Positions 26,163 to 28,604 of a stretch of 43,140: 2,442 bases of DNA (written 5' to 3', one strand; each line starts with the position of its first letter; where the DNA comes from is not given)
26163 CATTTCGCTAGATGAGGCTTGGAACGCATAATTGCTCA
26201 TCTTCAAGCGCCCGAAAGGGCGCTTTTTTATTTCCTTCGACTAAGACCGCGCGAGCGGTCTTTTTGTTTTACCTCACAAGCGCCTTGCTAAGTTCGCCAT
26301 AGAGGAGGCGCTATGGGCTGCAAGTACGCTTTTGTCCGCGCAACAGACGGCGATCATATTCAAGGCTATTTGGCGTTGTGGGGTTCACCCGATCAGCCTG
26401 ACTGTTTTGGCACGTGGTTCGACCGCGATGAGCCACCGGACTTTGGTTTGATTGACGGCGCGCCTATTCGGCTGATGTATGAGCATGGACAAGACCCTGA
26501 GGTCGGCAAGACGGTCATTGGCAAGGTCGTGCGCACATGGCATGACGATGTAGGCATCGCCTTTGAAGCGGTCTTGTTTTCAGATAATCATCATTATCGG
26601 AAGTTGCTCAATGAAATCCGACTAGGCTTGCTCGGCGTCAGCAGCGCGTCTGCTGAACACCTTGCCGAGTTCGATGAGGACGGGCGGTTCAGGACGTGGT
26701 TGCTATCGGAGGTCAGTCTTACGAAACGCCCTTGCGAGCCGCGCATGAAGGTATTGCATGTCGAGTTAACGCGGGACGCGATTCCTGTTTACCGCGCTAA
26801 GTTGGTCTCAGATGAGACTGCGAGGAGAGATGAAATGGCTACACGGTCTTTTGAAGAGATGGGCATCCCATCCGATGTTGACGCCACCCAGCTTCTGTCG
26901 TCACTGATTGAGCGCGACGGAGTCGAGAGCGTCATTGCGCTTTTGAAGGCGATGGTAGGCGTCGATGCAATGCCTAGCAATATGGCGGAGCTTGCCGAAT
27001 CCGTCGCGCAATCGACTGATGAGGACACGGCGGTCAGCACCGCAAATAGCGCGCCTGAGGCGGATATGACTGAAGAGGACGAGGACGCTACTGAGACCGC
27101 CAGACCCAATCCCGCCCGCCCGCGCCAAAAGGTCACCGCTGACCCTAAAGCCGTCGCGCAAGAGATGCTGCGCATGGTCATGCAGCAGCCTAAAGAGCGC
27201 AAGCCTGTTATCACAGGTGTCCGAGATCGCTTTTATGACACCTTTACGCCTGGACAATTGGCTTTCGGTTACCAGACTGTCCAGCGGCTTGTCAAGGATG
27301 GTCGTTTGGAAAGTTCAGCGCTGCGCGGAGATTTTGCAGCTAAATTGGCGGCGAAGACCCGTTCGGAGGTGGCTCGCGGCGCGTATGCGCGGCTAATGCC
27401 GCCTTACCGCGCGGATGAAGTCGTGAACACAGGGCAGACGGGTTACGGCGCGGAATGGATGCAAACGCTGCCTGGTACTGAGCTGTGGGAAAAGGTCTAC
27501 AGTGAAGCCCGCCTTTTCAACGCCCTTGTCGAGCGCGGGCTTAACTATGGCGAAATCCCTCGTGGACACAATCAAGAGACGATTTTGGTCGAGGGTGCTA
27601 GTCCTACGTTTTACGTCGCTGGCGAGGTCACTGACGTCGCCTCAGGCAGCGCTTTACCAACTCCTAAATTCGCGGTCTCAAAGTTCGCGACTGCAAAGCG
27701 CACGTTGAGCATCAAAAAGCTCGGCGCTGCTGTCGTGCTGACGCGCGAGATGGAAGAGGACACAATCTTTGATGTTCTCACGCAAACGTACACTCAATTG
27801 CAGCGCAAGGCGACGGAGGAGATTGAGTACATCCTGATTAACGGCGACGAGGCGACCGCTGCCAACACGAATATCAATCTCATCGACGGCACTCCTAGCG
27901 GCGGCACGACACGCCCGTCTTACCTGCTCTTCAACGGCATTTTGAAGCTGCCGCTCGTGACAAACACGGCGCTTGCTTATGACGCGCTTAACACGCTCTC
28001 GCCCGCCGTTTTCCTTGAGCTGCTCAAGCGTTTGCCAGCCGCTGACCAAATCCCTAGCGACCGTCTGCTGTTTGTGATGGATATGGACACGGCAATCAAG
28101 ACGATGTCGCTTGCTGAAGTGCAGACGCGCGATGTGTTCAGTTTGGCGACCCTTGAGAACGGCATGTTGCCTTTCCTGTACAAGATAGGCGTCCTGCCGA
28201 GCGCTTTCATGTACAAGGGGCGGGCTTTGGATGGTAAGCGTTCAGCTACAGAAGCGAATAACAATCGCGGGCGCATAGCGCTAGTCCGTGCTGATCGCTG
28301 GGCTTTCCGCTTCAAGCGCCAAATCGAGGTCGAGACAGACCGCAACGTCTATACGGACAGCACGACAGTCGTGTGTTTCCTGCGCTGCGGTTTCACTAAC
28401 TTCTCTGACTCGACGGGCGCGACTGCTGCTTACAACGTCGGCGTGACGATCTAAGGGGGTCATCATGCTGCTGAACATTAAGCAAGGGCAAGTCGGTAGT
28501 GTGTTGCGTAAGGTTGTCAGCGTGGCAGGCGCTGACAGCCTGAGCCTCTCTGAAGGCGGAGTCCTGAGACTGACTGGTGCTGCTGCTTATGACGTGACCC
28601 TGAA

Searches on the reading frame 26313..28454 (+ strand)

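Call 9: search_protein_families(library=pfam, proteins=[window:26313-28454:+], max_evalue=0.01)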
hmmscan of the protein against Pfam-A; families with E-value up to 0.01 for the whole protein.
window:26313-28454:+ (713 aa): 0 families

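Call 54: search_protein_families(library=phrogs, proteins=[window:26313-28454:+], max_evalue=0.01)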
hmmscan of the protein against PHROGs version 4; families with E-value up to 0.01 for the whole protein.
window:26313-28454:+ (713 aa): 5 families
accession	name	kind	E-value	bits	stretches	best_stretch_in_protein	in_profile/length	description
phrog_1623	-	head and packaging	4.9e-09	36.9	1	451-695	79-290/305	virion structural protein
phrog_7015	-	head and packaging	1.6e-05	25.5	1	66-148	57-137/240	head maturation protease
phrog_10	-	head and packaging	2.8e-05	24.3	1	424-561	403-512/752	major head protein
phrog_617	-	head and packaging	0.00025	21.1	1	455-530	408-485/626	major head protein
phrog_544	-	head and packaging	0.0017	18.8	0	431-510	52-126/282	major head protein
